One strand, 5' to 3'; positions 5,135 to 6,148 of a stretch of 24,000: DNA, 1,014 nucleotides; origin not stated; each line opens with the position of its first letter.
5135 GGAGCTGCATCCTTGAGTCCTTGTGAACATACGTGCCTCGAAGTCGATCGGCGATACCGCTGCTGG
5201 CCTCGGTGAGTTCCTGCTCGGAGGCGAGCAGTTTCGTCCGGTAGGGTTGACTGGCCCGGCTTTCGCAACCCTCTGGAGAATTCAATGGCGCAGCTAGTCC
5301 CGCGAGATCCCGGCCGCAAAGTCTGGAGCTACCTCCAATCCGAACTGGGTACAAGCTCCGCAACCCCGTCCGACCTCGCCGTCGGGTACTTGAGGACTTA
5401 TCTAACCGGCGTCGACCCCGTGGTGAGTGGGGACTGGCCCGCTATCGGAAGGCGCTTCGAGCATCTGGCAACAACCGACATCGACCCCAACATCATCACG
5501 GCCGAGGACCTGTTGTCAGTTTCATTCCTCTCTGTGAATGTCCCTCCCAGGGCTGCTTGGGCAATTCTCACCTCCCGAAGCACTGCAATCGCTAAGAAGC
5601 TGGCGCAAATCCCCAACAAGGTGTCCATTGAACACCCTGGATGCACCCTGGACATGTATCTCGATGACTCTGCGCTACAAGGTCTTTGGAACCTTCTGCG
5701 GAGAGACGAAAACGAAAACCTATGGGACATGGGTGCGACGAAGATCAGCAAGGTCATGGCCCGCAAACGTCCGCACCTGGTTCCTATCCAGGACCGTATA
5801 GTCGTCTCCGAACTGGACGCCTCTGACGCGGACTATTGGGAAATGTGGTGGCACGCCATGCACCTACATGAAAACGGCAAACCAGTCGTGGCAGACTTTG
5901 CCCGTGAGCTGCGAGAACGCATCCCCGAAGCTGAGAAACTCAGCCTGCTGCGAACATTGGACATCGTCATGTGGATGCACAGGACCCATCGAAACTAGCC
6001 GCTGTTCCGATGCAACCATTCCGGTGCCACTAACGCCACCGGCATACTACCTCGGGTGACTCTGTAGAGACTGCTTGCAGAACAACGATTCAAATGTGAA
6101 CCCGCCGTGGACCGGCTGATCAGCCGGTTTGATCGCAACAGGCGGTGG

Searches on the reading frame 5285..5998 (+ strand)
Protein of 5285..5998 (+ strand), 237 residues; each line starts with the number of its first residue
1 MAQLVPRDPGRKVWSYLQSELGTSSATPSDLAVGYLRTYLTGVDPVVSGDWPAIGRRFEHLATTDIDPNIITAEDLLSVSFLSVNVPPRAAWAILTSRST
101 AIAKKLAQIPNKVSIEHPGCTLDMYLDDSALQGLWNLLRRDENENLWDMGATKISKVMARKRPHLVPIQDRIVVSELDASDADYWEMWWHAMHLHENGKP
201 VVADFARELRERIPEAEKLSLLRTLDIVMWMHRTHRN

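Call 6: search_protein_families(library=pfam, proteins=[window:5285-5998:+], max_evalue=0.01)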
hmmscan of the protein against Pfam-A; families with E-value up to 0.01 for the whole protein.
window:5285-5998:+ (237 aa): 1 family
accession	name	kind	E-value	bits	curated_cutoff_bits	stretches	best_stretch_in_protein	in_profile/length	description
PF19827.4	DUF6308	-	3.8e-45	154.6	27.3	1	32-232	1-192/193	Family of unknown function (DUF6308)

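Call 7: search_protein_families(library=padloc, proteins=[window:5285-5998:+], max_evalue=0.1)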
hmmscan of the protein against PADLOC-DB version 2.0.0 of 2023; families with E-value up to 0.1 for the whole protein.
window:5285-5998:+ (237 aa): 0 families

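Call 9: search_protein_families(library=ncbifam, proteins=[window:5285-5998:+], max_evalue=0.01)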
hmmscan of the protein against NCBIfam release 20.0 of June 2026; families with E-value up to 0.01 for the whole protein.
window:5285-5998:+ (237 aa): 0 families

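Call 20: find_homologous_proteins(query=window:5285-5998:+)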
Query window:5285-5998:+ (237 aa): 42 proteins with E <= 0.001 among 662 candidates.
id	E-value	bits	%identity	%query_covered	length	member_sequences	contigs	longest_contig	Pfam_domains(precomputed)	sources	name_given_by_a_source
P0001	1.3e-156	537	100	100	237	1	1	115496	PF19827.5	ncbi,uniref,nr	ncbi:DUF6308 family protein [Arthrobacter sp. GMC3]|uniref:DUF6308 family protein n=1 Tax=Arthrobact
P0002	1.7e-123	429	81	100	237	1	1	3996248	PF19827.5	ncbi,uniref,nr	ncbi:DUF6308 family protein [Arthrobacter sp. AQ5-05]|uniref:DUF6308 family protein n=1 Tax=Arthroba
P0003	9.4e-119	413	78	97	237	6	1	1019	PF19827.5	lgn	-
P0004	3.4e-116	405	76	100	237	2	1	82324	PF19827.5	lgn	-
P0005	5.4e-96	339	65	94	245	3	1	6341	PF19827.5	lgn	-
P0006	2.6e-94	333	64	98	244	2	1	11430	PF19827.5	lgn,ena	-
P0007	2.7e-93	330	63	96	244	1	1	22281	PF19827.5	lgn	-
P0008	2.5e-90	320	62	95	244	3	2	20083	PF19827.5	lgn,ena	-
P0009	5.1e-90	319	62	96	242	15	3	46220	PF19827.5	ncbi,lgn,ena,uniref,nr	ncbi:DUF6308 family protein [Glutamicibacter bergerei]|uniref:DUF6308 family protein n=1 Tax=Glutami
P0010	6.6e-90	319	61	98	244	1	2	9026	PF19827.5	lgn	-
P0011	2.2e-89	317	62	94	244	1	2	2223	PF19827.5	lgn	-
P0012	3.5e-86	307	58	99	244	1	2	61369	PF19827.5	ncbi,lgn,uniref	ncbi:DUF6308 family protein [Arthrobacter rhombi]|uniref:DUF6308 family protein n=1 Tax=Arthrobacter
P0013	7.8e-83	296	60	96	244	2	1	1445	PF19827.5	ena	-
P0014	4.0e-75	270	56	96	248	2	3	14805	PF19827.5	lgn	-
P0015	8.7e-74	266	56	95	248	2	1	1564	PF19827.5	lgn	-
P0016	4.6e-73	264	54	96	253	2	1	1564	PF19827.5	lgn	-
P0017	4.9e-73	263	55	94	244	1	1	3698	PF19827.5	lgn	-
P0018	7.8e-73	263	55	96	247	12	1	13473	PF19827.5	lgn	-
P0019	2.2e-69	252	55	95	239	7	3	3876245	PF19827.5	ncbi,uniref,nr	ncbi:DUF6308 family protein [Glutamicibacter protophormiae]|uniref:Uncharacterized protein n=1 Tax=G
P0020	2.2e-41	160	43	93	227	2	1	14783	PF19827.5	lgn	-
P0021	1.1e-32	131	65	43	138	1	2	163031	PF19827.5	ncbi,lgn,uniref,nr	ncbi:DUF6308 family protein [Paeniglutamicibacter cryotolerans]|uniref:Uncharacterized protein n=1 T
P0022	5.1e-28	116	41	74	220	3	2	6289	PF19827.5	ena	-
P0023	5.1e-25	106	39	74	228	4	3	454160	PF19827.5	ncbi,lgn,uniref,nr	ncbi:DUF6308 family protein [Arthrobacter sp. MYb216]|uniref:DUF6308 family protein n=2 Tax=Arthroba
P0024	3.2e-22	97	39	75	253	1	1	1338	PF19827.5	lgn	-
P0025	6.3e-16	77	36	76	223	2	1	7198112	PF19827.5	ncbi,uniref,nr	ncbi:DUF6308 family protein [Micromonospora sp. NBC_00821]|uniref:DUF6308 family protein n=1 Tax=Mic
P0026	3.2e-15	74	36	97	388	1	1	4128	PF19827.5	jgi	jgi:hypothetical protein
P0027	4.4e-14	71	34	85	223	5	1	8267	PF19827.5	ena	-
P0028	1.0e-13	69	35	85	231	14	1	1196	PF19827.5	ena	-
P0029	1.7e-13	69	35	88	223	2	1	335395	PF19827.5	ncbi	ncbi:DUF6308 family protein [Micromonospora arida]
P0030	7.0e-13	67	35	77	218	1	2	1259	PF19827.5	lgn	-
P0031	1.5e-12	66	33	77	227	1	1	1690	PF19827.5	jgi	jgi:hypothetical protein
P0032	2.8e-12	65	35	74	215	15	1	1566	PF19827.5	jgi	jgi:hypothetical protein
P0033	3.2e-12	64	34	86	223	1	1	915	PF19827.5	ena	-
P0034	5.3e-12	64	34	75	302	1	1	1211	PF19827.5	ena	-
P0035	9.8e-12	63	34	85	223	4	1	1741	PF19827.5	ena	-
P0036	3.0e-11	61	34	86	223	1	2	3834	PF19827.5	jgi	jgi:hypothetical protein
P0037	3.2e-11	61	33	85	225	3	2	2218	PF19827.5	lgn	-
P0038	3.6e-11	61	32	78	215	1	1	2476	PF19827.5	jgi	jgi:hypothetical protein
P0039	4.4e-11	61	36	77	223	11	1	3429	PF19827.5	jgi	jgi:hypothetical protein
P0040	4.9e-11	61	35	77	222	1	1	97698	PF19827.5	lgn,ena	-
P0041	9.9e-11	60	35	77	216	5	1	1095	PF19827.5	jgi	jgi:hypothetical protein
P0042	1.3e-9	56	33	84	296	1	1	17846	PF19827.5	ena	-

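Call 22: find_related_loci(query=A1, collection=genome_contigs, flank=10000)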
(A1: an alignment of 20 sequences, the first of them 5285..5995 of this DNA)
Query A1 (237 aa) in genome_contigs; peptide patterns used: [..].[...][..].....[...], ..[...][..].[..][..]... (x = any residue, [..] = any of these).
244 stretches matched a pattern; 186 encode a relative of the query (tblastn E <= 1e-3); the best 80 are kept; 80 distinct loci.
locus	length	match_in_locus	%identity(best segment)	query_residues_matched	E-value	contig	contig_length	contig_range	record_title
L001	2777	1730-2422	79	7-237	6e-125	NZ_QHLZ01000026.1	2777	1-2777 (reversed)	Arthrobacter psychrochitiniphilus strain GP3 NODE_26_length_2777_cov_216.734444, whole genome shotgun sequence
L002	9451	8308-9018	76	1-237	1e-119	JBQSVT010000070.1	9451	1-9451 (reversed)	Specibacter sp. AOP5-B1-6 AOP5-B1-6_70, whole genome shotgun sequence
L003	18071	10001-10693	62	10-236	9e-95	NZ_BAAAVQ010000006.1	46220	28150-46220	Glutamicibacter bergerei strain JCM 13567 sequence006, whole genome shotgun sequence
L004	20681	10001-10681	56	12-236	1e-76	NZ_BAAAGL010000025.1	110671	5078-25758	Glutamicibacter creatinolyticus strain JCM 10102 sequence25, whole genome shotgun sequence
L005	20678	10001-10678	55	8-232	2e-74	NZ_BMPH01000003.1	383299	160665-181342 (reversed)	Glutamicibacter protophormiae strain JCM 1973 sequence03, whole genome shotgun sequence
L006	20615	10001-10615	38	25-232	7e-34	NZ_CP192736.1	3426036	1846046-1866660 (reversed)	Glutamicibacter uratoxydans strain ZF50 chromosome, complete genome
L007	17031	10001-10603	36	29-232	3e-32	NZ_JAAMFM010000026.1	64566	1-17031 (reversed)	Arthrobacter wenxiniae strain AETb3-4 26, whole genome shotgun sequence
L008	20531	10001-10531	41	55-230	3e-31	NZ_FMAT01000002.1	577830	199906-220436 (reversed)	Arthrobacter sp. NIO-1057, whole genome shotgun sequence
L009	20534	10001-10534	39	55-230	7e-30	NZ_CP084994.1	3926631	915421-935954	Glutamicibacter arilaitensis strain SLM-840 chromosome, complete genome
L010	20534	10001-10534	39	55-230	3e-29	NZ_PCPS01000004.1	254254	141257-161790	Arthrobacter sp. MYb229 MYb229_4, whole genome shotgun sequence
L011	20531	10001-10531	40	55-230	5e-29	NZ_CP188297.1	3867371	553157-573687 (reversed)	Glutamicibacter sp. 2E12 chromosome, complete genome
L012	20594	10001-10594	37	33-232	9e-29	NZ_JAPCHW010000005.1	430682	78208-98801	Glutamicibacter sp. MNS18 MNS18_ctg005, whole genome shotgun sequence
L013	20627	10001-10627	36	22-237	7e-29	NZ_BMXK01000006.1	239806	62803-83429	Zhihengliuella salsuginis strain KCTC 19466 sequence06, whole genome shotgun sequence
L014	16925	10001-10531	38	52-230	7e-28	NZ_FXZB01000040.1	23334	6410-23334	Brevibacterium aurantiacum strain ATCC 9175, whole genome shotgun sequence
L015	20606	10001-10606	34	30-231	2e-27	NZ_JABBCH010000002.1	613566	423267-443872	Crystallibacter degradans strain SF27 s2, whole genome shotgun sequence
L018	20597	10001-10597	38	32-232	9e-27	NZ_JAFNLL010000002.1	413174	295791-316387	Arthrobacter cavernae strain PO-11 contig2, whole genome shotgun sequence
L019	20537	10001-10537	37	52-231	2e-25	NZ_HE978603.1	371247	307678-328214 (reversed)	Brevibacterium senegalense strain JC43, whole genome shotgun sequence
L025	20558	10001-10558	37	45-232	4e-25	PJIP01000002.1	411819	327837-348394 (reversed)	Arthrobacter sp. DWC3 NODE_2_length_411819_cov_132.631, whole genome shotgun sequence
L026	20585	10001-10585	35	32-232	2e-24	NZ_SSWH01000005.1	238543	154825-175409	Arthrobacter echini strain AM23 NODE_5_length_238543_cov_85.335593, whole genome shotgun sequence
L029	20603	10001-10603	35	26-235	8e-24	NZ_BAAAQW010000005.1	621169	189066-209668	Sinomonas flava strain JCM 16034 sequence05, whole genome shotgun sequence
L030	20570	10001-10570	37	37-232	2e-23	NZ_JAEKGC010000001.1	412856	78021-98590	Arthrobacter sp. MSA 4-2 NODE_1_length_412856_cov_194.857190, whole genome shotgun sequence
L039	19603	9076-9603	32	55-230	2e-21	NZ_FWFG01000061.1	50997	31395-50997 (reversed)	Brachybacterium nesterenkovii strain CIP104813, whole genome shotgun sequence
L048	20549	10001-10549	34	32-231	1e-19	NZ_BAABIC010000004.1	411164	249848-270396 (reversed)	Pseudonocardia yuanmonensis strain JCM 18055 sequence04, whole genome shotgun sequence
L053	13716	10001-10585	32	29-236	1e-18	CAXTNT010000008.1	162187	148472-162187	MAG TPA_asm: uncultured bacterium isolate public_SRR11456915_metawrap_bin.4 genome assembly, contig: public_SRR11456915_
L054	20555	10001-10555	35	55-237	2e-22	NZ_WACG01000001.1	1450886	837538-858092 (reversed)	Arthrobacter koreensis strain DSM 16760 Scaffold1_1, whole genome shotgun sequence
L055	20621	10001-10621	31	29-233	4e-18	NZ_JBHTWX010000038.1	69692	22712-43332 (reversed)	Kitasatospora sp. NPDC056651 NPDC056651_T14_A3.ctg-0038, whole genome shotgun sequence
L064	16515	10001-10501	32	55-232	1e-17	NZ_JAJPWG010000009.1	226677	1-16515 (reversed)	Kribbella sp. C-35 C-35_NODE_9_length_226677_cov_33.771649, whole genome shotgun sequence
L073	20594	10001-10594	33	32-232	4e-17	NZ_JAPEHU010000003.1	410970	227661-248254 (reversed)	Demequina sp. B12 NODE_3_length_410970_cov_352.765501, whole genome shotgun sequence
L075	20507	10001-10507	35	55-231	7e-17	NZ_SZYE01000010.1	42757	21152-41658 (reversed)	Cellulomonas hominis strain CS1 NODE_10_length_42829_cov_45.670859, whole genome shotgun sequence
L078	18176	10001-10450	33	69-232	8e-17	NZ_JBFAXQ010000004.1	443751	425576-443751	Kribbella sp. NPDC051952 NPDC051952_97_C11.ctg-0004, whole genome shotgun sequence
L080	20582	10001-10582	30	32-232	8e-17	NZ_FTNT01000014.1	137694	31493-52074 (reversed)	Williamsia sterculiae strain CPCC 203464, whole genome shotgun sequence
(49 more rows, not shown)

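Call 24: search_solved_structures(query=A1, max_evalue=10, show_alignments=2)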
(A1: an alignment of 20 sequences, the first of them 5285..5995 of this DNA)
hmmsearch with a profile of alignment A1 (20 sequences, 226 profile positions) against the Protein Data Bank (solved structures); distinct sequences matched with E-value up to 10: 1.
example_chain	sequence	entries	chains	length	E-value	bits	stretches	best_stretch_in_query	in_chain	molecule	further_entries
5wq7_A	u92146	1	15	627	0.39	13.6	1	81-151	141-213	Putative type II secretion system protein D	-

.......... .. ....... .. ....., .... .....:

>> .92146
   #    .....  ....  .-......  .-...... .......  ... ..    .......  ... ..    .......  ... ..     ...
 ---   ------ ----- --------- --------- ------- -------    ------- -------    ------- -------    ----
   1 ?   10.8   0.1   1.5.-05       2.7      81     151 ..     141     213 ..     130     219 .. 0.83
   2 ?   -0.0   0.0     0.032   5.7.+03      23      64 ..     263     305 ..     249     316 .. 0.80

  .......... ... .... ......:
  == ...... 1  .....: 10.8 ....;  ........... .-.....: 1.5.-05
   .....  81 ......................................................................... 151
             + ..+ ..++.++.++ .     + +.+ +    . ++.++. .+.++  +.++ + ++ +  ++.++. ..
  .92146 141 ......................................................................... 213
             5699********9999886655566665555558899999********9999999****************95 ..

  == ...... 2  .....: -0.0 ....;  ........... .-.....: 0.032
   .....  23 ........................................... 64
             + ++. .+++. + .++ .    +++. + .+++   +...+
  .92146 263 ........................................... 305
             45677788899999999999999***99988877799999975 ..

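Call 27: predict_structure(alignment_id=A1)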
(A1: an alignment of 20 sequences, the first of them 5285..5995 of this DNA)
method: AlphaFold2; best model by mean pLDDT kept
length: 237 residues; sequences in the alignment: 20
mean_pLDDT: 90.4   pTM: 0.87
mean pLDDT of the five models: 90.4, 89.6, 89.5, 89.5, 88.8
residues with pLDDT >= 90: 177; 70-90: 46; 50-70: 9; < 50: 5
segments of 3 or more residues with pLDDT < 50: 1-5
pLDDT, mean of each block of 10 residues (from residue 1): 62 95 92 94 81 77 81 92 91 96 97 93 94 95 88 94 94 92 93 96 98 93 95 84
secondary structure, 60 per line:
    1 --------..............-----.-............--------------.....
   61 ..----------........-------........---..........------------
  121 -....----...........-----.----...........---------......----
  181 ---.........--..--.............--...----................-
elements in order: H9-21 H30-41 H56-62 H73-80 H88-95 H99-108 H122-125 H130-139 H151-161 H171-176 H184-192 H201-211 H221-236

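Call 33: fold_search(model_id=the predicted structure, library=pdb)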
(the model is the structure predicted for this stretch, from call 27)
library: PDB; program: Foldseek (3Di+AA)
matches with E <= 10: 47; with E <= 0.001: 0
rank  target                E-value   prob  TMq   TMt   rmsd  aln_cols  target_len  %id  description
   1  8b70_A                1.3e+00  0.02  0.12  0.09  21.6       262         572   12  KimA from B. subtilis with nucleotide second-messenger c-di-AMP bound (released 2023-01-18)
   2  5tib_A                2.2e+00  0.04  0.16  0.10  14.0       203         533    8  Gasdermin-B C-terminal domain containing the polymorphism residues Arg299:Ser306 fused to maltose binding protein (released 2017-02-01)
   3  4hod                  3.3e+00  0.01  0.15  0.11  18.3       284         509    9  Crystal structure of LeuT-E290S with bound Cl (released 2013-05-08)
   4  7dgy                  3.7e+00  0.03  0.12  0.22  12.9       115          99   13  De novo designed protein H4C2R (released 2021-12-15)
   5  7e6w_B                3.9e+00  0.02  0.16  0.10  16.9       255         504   14  Crystal structure of Sesquisabinene B Synthase 1 mutant G418A and F419N (released 2022-03-02)
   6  8d9p                  3.9e+00  0.01  0.13  0.15  19.9       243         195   10  De Novo Photosynthetic Reaction Center Protein Equipped with Heme B and Mn(II) cations (released 2022-09-28)
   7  4ivp_A                4.1e+00  0.03  0.19  0.16  19.4       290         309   14  Crystal structure of thymidine kinase from herpes simplex virus type 1 in complex with IN51/20 (released 2013-02-06)
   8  1xqp                  4.3e+00  0.02  0.17  0.16  16.5       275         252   12  Crystal structure of 8-oxoguanosine complexed Pa-AGOG, 8-oxoguanine DNA glycosylase from Pyrobaculum aerophilum (released 2004-11-16)
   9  6elu_A                4.7e+00  0.01  0.11  0.12  20.4       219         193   12  Structure of Serum Resistance Associated protein from T. b. rhodesiense (released 2018-01-24)
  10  5u7l_B                5.0e+00  0.01  0.12  0.10  19.0       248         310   14  PDE2 catalytic domain complexed with inhibitors (released 2017-06-28)
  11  8ps0_A                5.2e+00  0.01  0.15  0.11  18.6       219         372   14  Cryo-EM structure of Sodium proton exchanger NhaA with bound cardiolipin (released 2024-02-21)
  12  6oqd                  5.5e+00  0.01  0.14  0.19  17.2       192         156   13  Crystal structure of Mcl1 with inhibitor 8 (released 2019-05-15)
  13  9u3s                  5.5e+00  0.01  0.12  0.09  20.7       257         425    9  Cryo-EM structure of human AC9 (TM domain) (released 2025-06-11)
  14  3iak                  5.5e+00  0.01  0.12  0.10  21.6       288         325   11  Crystal structure of human phosphodiesterase 4d (PDE4d) with papaverine. (released 2009-09-08)
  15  8d9o                  5.8e+00  0.01  0.12  0.14  20.6       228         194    8  De Novo Photosynthetic Reaction Center Protein in Apo-State (released 2022-09-28)
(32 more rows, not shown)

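Call 37: search_protein_families(library=pfam, proteins=[L007:6537-9878:+, L014:7180-9903:+, L019:6069-9914:+, L029:7719-9971:+, L048:7633-9882:+, L053:7745-9817:+, L064:6841-9822:+, L073:7859-9847:+, L075:6901-8952:+, L080:7209-9947:+], max_evalue=0.001)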
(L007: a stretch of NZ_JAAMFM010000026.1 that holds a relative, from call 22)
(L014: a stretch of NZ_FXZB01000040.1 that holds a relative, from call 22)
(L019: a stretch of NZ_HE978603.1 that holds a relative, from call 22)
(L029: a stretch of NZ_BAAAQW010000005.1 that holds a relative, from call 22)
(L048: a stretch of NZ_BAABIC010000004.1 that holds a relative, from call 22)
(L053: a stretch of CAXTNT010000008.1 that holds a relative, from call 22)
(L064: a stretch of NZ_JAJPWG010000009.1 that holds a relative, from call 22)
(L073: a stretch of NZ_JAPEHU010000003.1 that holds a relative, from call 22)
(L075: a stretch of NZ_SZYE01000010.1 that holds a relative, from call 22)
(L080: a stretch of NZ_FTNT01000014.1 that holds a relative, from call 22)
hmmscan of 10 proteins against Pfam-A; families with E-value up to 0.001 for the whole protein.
L007:6537-9878:+ (1113 aa): 3 families
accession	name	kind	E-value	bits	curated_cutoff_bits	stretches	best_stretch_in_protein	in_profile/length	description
PF00271.37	Helicase_C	-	4.9e-06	27.2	23.5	1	956-1000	67-109/110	Helicase conserved C-terminal domain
PF00270.35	DEAD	-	0.00036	20.7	26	0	100-160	11-66/167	DEAD/DEAH box helicase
PF04851.21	ResIII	-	0.0004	20.8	22.5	0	81-164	4-78/164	Type III restriction enzyme, res subunit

L014:7180-9903:+ (907 aa): 4 families
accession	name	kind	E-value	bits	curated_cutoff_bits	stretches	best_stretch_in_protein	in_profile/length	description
PF00580.27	UvrD-helicase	-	1.1e-23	84.8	23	1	100-197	168-265/271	UvrD/REP helicase N-terminal domain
PF13361.12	UvrD_C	-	6.8e-15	55.8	25.6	1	221-596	7-340/350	UvrD-like helicase C-terminal domain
PF13538.12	UvrD_C_2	-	6.9e-10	39.1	27.4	1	500-529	2-31/52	UvrD-like helicase C-terminal domain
PF13245.12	AAA_19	-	0.00023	21.8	25.1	1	138-188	85-134/134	AAA domain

L019:6069-9914:+ (1281 aa): 5 families
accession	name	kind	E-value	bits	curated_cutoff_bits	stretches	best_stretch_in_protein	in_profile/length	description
PF00580.27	UvrD-helicase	-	1.1e-39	137.2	23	2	484-580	168-264/271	UvrD/REP helicase N-terminal domain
PF13245.12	AAA_19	-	3.3e-13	50.4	25.1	1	149-572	12-134/134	AAA domain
PF13361.12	UvrD_C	-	1.8e-09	37.9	25.6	1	837-991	235-346/350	UvrD-like helicase C-terminal domain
PF13538.12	UvrD_C_2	-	7.7e-08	32.5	27.4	0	889-917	2-30/52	UvrD-like helicase C-terminal domain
PF13604.12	AAA_30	-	0.00063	20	27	0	493-566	81-127/191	AAA domain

L029:7719-9971:+ (750 aa): 9 families
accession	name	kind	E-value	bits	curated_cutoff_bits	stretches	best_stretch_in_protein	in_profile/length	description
PF00580.27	UvrD-helicase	-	2.2e-14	54.2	23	2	441-494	197-251/271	UvrD/REP helicase N-terminal domain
PF13245.12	AAA_19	-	3e-10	40.8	25.1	1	194-494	4-129/134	AAA domain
PF13538.12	UvrD_C_2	-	3.1e-09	37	27.4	1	627-667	7-49/52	UvrD-like helicase C-terminal domain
PF01443.25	Viral_helicase1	-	3.1e-07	30.9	21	0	611-667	168-224/228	Viral superfamily 1 RNA helicase core domain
PF13401.12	AAA_22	-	7.5e-06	26.7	27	0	199-270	4-71/130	AAA domain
PF02562.22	PhoH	-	1.3e-05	25.3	27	0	458-517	121-182/205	PhoH-like protein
PF09848.15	SLFN-g3_helicase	-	4e-05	23.5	24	1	201-271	2-64/354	Schlafen group 3, DNA/RNA helicase domain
PF13604.12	AAA_30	-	0.0001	22.6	27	0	197-216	15-34/191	AAA domain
PF13361.12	UvrD_C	-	0.00011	22.2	25.6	1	622-668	287-344/350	UvrD-like helicase C-terminal domain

L048:7633-9882:+ (749 aa): 1 family
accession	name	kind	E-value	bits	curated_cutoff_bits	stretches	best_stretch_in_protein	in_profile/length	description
PF03235.19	GmrSD_N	-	1.1e-26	94.7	33.2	1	4-213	1-198/199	GmrSD restriction endonuclease, N-terminal domain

L053:7745-9817:+ (690 aa): 1 family
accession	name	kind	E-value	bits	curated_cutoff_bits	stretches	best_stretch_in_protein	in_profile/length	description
PF17764.6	PriA_3primeBD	-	1.8e-18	66.6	22.7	1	60-157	3-96/96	3'DNA-binding domain (3'BD)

L064:6841-9822:+ (993 aa): 4 families
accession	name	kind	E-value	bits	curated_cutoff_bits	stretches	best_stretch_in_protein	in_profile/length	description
PF02867.20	Ribonuc_red_lgC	-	4.5e-149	497.9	23.9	1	188-724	1-523/523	Ribonucleotide reductase, barrel domain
PF08471.15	Ribonuc_red_2_N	-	1.3e-18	67.5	27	1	84-167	1-103/103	Class II vitamin B12-dependent ribonucleotide reductase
PF12637.14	TSCPD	-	1.4e-12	48.1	22.8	1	781-874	7-86/88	TSCPD domain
PF00317.26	Ribonuc_red_lgN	-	0.00013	22.4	28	0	140-183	41-76/77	Ribonucleotide reductase, all-alpha domain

L073:7859-9847:+ (662 aa): 2 families
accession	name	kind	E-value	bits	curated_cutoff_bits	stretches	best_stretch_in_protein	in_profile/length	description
PF03235.19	GmrSD_N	-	6.9e-32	111.6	33.2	1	58-295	2-199/199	GmrSD restriction endonuclease, N-terminal domain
PF07510.16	GmrSD_C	-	3.1e-18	66.4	23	1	496-654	1-137/138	GmrSD restriction endonucleases, C-terminal domain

L075:6901-8952:+ (683 aa): 2 families
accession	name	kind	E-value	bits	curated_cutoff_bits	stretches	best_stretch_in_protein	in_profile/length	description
PF07488.18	Glyco_hydro_67M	-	3e-135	450.9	23.5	1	131-448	13-326/326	Glycosyl hydrolase family 67 middle domain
PF07477.17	Glyco_hydro_67C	-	1e-80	270.9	27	1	449-680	1-222/223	Glycosyl hydrolase family 67 C-terminus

L080:7209-9947:+ (912 aa): 4 families
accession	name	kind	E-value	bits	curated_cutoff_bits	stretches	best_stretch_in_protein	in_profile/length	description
PF00271.37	Helicase_C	-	1e-15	58.4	23.5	1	721-830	12-110/110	Helicase conserved C-terminal domain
PF00176.29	SNF2-rel_dom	-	5.6e-10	39.2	24.9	1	32-91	11-74/290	SNF2-related domain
PF04851.21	ResIII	-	8.9e-07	29.4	22.5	0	27-101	12-87/164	Type III restriction enzyme, res subunit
PF00270.35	DEAD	-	4.1e-05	23.8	26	0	29-139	6-109/167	DEAD/DEAH box helicase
